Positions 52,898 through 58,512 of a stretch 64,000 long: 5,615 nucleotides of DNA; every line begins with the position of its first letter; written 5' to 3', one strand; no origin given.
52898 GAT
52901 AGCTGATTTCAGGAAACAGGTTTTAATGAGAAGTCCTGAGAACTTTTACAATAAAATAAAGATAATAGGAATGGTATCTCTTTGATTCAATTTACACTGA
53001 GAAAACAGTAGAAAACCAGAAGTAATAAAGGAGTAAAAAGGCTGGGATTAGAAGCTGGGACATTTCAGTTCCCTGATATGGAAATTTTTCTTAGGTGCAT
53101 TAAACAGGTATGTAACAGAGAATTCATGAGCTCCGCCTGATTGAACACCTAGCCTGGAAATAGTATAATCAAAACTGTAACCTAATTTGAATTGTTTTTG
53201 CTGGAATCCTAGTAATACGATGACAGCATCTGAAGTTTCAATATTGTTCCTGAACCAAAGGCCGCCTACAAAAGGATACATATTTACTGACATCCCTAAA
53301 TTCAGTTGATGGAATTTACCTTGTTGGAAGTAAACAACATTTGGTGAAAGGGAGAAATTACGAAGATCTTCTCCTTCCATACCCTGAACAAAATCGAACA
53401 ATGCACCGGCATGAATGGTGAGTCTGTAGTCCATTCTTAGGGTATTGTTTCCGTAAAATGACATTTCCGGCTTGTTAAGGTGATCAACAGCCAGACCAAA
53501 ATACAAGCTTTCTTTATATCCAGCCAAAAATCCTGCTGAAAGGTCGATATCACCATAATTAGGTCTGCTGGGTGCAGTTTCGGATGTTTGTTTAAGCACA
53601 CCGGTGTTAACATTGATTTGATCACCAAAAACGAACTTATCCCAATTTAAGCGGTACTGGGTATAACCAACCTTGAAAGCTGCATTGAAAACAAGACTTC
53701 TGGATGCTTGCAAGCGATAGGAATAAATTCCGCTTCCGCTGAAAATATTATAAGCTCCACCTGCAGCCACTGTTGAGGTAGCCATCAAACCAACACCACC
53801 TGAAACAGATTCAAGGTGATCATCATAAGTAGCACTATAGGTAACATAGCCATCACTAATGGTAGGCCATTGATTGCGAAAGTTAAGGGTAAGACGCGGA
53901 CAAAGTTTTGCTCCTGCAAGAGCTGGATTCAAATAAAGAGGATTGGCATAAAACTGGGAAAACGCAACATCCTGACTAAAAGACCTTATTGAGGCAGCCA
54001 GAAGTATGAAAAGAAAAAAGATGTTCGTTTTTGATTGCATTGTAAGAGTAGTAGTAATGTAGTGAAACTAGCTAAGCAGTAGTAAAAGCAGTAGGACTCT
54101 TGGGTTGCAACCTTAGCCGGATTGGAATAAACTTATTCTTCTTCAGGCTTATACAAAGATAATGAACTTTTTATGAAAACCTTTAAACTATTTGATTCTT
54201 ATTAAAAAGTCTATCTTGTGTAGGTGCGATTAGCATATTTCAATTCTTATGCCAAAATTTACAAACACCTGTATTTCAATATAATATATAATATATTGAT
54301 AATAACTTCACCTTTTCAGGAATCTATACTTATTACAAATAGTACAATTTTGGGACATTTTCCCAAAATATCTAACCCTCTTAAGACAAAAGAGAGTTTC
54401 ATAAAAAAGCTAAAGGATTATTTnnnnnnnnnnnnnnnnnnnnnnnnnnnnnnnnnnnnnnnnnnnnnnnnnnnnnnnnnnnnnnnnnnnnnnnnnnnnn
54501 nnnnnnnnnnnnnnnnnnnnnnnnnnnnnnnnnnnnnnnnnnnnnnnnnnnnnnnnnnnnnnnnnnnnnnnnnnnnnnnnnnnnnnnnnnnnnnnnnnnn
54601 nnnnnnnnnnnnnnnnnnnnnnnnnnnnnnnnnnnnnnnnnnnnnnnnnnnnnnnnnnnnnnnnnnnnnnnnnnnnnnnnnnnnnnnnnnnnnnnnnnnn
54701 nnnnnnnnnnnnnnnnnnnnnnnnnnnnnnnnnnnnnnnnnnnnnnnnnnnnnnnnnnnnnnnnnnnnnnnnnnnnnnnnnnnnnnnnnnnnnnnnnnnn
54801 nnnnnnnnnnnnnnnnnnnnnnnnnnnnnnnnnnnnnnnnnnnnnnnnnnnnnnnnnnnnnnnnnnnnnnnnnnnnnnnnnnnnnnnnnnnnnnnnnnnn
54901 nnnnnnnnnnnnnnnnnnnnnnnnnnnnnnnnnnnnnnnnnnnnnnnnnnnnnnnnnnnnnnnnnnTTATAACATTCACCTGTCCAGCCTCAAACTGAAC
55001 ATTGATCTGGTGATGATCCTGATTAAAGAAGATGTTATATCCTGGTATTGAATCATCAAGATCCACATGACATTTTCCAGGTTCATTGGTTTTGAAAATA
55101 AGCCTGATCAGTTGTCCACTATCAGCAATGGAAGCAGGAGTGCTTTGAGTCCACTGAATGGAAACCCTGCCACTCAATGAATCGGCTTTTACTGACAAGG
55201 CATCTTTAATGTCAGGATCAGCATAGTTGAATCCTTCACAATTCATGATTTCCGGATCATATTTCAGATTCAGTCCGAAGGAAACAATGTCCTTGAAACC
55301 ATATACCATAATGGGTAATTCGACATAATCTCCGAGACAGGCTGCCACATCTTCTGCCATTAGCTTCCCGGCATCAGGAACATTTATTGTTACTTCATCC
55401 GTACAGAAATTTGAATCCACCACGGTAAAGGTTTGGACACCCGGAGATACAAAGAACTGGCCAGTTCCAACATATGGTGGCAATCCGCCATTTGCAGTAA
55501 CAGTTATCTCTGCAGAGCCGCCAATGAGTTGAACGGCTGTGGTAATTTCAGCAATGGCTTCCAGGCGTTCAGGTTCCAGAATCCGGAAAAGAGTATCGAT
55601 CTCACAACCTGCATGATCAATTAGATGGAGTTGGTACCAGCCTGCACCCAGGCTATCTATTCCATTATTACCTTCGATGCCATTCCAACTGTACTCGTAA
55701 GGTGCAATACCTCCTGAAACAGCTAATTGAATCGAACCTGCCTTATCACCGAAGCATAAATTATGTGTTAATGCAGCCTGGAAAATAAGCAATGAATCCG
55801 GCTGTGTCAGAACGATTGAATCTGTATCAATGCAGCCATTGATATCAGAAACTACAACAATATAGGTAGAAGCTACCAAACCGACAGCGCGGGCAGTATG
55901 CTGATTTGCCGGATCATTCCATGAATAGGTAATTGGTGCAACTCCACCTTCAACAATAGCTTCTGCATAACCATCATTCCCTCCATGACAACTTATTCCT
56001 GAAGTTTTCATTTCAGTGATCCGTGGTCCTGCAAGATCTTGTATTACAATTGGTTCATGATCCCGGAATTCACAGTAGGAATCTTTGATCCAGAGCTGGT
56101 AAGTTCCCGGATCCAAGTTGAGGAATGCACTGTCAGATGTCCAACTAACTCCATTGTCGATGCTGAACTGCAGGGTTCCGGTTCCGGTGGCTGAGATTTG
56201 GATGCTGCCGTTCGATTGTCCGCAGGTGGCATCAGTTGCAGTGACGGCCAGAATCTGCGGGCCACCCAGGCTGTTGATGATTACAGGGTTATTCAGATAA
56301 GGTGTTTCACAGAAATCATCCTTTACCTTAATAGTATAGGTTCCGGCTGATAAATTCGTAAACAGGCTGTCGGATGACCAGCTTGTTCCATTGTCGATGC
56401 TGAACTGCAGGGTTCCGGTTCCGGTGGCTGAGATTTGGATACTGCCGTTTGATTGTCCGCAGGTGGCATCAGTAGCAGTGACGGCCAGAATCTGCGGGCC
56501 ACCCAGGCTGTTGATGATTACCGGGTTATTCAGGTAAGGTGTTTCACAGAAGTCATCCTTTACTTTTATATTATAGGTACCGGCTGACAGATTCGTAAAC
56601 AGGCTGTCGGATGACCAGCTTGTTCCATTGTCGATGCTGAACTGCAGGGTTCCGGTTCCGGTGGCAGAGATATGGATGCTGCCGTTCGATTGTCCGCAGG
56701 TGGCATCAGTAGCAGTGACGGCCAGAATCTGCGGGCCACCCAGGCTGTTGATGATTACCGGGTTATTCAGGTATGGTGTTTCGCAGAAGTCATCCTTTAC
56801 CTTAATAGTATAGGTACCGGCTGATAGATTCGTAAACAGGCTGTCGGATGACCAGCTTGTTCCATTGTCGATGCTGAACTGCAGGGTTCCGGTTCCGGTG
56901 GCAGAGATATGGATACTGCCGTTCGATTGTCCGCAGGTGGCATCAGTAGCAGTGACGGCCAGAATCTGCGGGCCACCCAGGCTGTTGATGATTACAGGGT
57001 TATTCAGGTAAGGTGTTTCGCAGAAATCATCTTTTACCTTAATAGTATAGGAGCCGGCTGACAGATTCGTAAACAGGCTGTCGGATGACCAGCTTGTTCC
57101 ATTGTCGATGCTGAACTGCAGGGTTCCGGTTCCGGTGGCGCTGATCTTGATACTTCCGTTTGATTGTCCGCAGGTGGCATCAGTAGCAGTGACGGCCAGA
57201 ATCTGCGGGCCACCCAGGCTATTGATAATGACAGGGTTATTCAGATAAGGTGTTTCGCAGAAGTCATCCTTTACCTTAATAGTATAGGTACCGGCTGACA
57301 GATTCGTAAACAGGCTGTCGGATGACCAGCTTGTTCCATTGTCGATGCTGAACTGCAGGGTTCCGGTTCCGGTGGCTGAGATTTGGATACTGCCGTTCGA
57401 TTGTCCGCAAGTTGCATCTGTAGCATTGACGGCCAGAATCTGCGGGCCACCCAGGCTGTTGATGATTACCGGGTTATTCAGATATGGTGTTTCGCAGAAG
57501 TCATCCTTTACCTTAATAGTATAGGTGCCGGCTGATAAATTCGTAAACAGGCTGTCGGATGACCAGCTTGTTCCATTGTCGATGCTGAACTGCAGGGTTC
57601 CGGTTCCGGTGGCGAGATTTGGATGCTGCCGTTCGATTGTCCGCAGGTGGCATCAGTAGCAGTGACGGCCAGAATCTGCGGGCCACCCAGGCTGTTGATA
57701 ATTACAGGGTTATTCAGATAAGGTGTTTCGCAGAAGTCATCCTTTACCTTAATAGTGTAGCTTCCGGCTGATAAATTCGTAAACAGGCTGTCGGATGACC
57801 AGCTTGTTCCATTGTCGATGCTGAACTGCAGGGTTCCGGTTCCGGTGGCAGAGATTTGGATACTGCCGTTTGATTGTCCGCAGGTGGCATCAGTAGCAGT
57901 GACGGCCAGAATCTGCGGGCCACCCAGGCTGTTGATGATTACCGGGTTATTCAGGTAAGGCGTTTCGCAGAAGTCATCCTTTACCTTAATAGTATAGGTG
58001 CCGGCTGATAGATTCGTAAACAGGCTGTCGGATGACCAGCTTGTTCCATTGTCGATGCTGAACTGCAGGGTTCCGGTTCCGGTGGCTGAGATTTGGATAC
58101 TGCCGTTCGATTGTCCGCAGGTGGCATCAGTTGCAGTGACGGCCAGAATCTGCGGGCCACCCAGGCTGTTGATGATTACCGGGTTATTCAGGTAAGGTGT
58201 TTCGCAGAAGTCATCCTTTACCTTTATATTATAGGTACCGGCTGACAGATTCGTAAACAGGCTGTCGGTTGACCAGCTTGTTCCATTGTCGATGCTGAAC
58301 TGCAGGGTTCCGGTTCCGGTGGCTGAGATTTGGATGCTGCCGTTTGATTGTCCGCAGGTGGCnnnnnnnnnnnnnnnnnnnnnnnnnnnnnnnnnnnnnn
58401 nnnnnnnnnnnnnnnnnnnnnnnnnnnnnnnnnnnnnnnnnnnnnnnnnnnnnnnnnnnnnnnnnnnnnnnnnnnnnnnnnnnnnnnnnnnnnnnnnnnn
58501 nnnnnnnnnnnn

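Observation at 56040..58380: Ten near-identical 237-bp in-frame tandem repeats inside a T9SS type-B adhesin gene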

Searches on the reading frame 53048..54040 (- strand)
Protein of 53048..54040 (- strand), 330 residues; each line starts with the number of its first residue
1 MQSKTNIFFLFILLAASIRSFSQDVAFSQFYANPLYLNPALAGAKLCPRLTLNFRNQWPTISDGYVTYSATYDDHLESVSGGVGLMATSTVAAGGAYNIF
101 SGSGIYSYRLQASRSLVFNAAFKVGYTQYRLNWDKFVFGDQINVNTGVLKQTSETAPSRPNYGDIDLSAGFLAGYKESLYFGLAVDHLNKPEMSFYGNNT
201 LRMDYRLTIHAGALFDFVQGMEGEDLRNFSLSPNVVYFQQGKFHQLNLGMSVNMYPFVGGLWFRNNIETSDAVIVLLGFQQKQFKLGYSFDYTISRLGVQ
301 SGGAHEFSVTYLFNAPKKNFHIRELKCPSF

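Call 12: search_protein_families(library=ncbifam, max_evalue=1, proteins=[window:53051-54040:-])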
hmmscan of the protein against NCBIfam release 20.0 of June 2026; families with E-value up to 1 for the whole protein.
seq(330 aa): 2 families
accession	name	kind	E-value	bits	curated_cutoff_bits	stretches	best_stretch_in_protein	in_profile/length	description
TIGR03519.1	T9SS_PorP_fam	subfamily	3.4e-61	207.3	90.55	1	6-312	6-291/292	PorP/SprF family type IX secretion system membrane protein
TIGR03949.1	bact_IIb_cerein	subfamily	0.049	13.4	21.5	1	76-102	9-39/45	class IIb bacteriocin, lactobin A/cerein 7B family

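Call 14: find_encoding_contigs(protein=window:53048-54040:-, flank=10000, max_places=10)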
Protein window:53048-54040:- (330 aa): 2 contigs read that carry it; 2 places shown.
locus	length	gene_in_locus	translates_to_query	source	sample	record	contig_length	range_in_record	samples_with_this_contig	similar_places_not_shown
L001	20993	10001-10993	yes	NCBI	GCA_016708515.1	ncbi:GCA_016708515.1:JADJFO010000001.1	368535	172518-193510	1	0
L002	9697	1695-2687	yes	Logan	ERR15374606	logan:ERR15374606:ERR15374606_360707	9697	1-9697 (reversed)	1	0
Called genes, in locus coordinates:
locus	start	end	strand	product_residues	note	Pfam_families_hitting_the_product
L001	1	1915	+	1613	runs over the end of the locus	PF19408:PKD_6, PF19406:PKD_5, PF02494:HYR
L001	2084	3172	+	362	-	-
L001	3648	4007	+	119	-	-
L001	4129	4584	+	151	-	-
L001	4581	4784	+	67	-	-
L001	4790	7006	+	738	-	PF17210:SdrD_B (faint), PF00028:Cadherin (faint), PF22325:CR4_N (faint), PF04151:PPC (faint), PF14870:PSII_BNR (faint), PF23623:GBD_IRG7_N (faint), PF01342:SAND (faint), PF13573:SprB (faint), +8 more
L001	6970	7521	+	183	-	-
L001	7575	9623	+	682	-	PF13573:SprB, PF13585:CHU_C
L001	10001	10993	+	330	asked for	PF11751:PorP_SprF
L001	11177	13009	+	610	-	-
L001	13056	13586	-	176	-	PF09297:Zn_ribbon_NUD (weak), PF22327:Nudt16-like (weak), PF00293:NUDIX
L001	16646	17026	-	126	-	PF08327:AHSA1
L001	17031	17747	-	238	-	-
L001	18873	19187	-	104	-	PF07883:Cupin_2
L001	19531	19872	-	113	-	PF07883:Cupin_2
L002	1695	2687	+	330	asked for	PF11751:PorP_SprF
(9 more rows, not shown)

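Call 21: find_related_loci(query=window:53048-54040:-, collection=genome_contigs, flank=10000)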
Query window:53048-54040:- (330 aa) in genome_contigs; peptide patterns used: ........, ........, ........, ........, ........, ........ (x = any residue, [..] = any of these).
43 stretches matched a pattern; 1 encode a relative of the query (tblastn E <= 1e-3); 1 distinct loci.
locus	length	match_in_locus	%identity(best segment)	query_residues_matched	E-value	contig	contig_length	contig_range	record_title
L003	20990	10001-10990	62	1-330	1e-145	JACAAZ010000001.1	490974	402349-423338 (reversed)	MAG: Bacteroidetes bacterium isolate Cfx3-02 MAG02_1, whole genome shotgun sequence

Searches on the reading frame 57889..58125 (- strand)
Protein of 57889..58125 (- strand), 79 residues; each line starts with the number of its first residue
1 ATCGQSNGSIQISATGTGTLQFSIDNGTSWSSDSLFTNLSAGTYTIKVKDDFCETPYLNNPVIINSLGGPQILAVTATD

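Call 55: search_protein_representatives(protein=window:57889-58125:-)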
Query: 79 residues. Proteins with E-value up to 0.001 (for the whole library): 9495; up to 1e-10: 4601; up to 1e-30: 1280. The best 150 are listed.
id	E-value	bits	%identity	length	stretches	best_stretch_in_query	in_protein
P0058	0.0e+00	1341.3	40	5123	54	2-77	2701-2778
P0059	0.0e+00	974.5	56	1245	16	1-79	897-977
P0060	1.9e-294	958.2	38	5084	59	1-78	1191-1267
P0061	2.7e-293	954.5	39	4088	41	2-67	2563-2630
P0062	1.3e-282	920.6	59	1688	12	1-79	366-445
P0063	1.8e-271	885.2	42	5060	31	2-77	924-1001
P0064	9.0e-271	883.0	39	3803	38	1-66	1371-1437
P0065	2.5e-268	875.2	46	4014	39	2-53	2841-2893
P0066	1.5e-260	850.5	45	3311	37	1-79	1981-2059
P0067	3.9e-259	846.1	42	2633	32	2-79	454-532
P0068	1.6e-252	825.1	41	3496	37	2-74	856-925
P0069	3.5e-249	814.5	48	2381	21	3-78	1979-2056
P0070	8.9e-247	806.9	61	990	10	1-79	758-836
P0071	6.2e-231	756.6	41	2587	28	2-57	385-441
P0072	8.4e-230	753.0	45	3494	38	2-51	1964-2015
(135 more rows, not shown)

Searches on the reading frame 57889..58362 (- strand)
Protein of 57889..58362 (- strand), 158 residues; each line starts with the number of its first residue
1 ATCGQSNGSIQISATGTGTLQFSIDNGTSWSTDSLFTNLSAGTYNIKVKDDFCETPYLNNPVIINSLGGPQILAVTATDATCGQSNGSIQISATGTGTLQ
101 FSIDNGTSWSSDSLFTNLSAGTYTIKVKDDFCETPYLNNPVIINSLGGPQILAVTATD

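Call 43: predict_structure(alignment_id=A2)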
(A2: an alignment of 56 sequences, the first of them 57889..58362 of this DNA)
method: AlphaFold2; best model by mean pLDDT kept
length: 158 residues; sequences in the alignment: 56
mean_pLDDT: 93.1   pTM: 0.70
mean pLDDT of the five models: 93.1, 92.3, 92.2, 91.8, 90.5
residues with pLDDT >= 90: 123; 70-90: 34; 50-70: 1; < 50: 0
segments of 3 or more residues with pLDDT < 50: none
pLDDT, mean of each block of 10 residues (from residue 1): 85 95 97 96 96 90 89 96 95 95 97 98 96 89 89 81
secondary structure, 60 per line:
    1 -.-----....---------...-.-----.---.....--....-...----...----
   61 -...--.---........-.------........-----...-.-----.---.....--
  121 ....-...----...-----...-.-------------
elements in order: E8-11 E21-23 E35-39 E42-45 E47-49 E54-56 E62-64 E71-78 E87-94 E100-102 E114-118 E121-124 E126-128 E133-135 E141-143

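Call 45: fold_search(model_id=the predicted structure, library=pdb)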
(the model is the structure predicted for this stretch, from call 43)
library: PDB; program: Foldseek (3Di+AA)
matches with E <= 10: 1414; with E <= 0.001: 16
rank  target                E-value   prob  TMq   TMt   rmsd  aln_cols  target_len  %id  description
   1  6dlf_B                4.3e-05  1.00  0.31  0.24   8.7       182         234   15  Crystal structure of NTRI homodimer (released 2019-04-10)
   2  6dld_A                8.1e-05  1.00  0.33  0.21   9.4       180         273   12  Crystal structure of IgLON5/NEGR1 heterodimer (released 2019-04-10)
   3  6dld_C                9.5e-05  1.00  0.37  0.24   9.4       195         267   13  Crystal structure of IgLON5/NEGR1 heterodimer (released 2019-04-10)
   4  6dlf_A                1.2e-04  1.00  0.32  0.24   9.0       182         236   15  Crystal structure of NTRI homodimer (released 2019-04-10)
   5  6dle_A                1.4e-04  1.00  0.36  0.25   8.4       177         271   12  Crystal structure of IgLON5 homodimer (released 2019-04-10)
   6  1f2q_A                3.7e-04  1.00  0.33  0.32  18.8       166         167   15  CRYSTAL STRUCTURE OF THE HUMAN HIGH-AFFINITY IGE RECEPTOR (released 2000-06-08)
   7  6s9f_B                4.6e-04  1.00  0.37  0.23   9.3       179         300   13  Drosophila OTK, extracellular domains 3-5 (released 2020-03-25)
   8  5uv6_A                4.6e-04  1.00  0.35  0.22   9.2       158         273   15  Crystal structure of human Opioid Binding Protein/Cell Adhesion Molecule Like (OPCML) (released 2018-03-21)
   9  5ftx                  4.6e-04  1.00  0.27  0.10  10.9       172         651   17  Structure of surface layer protein SbsC, domains 4-9 (released 2017-02-22)
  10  4uid_A                4.6e-04  0.99  0.25  0.21  11.3       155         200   15  Crystal structure of the S-layer protein SbsC domains 4 and 5 (released 2016-04-13)
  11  4uid_B                5.4e-04  0.94  0.20  0.19  11.8       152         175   16  Crystal structure of the S-layer protein SbsC domains 4 and 5 (released 2016-04-13)
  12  1ev2_G                7.4e-04  1.00  0.37  0.30   9.5       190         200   10  CRYSTAL STRUCTURE OF FGF2 IN COMPLEX WITH THE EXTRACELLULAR LIGAND BINDING DOMAIN OF FGF RECEPTOR 2 (FGFR2) (released 2000-05-31)
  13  8z0t_A                7.4e-04  1.00  0.33  0.31  17.6       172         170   15  Structure of the human ige-fc bound to its high affinity receptor fc(epsilon) (released 2024-07-10)
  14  1e0o_B                7.8e-04  1.00  0.38  0.31  11.1       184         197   10  CRYSTAL STRUCTURE OF A TERNARY FGF1-FGFR2-HEPARIN COMPLEX (released 2000-10-23)
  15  9g8b_A                8.2e-04  1.00  0.50  0.27   8.6       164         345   17  CryoEM structure of the fragment-2 (2892-3236) in the grappling hook protein A (GhpA) in the bacterium Aureispira sp.  (released 2024-10-16)
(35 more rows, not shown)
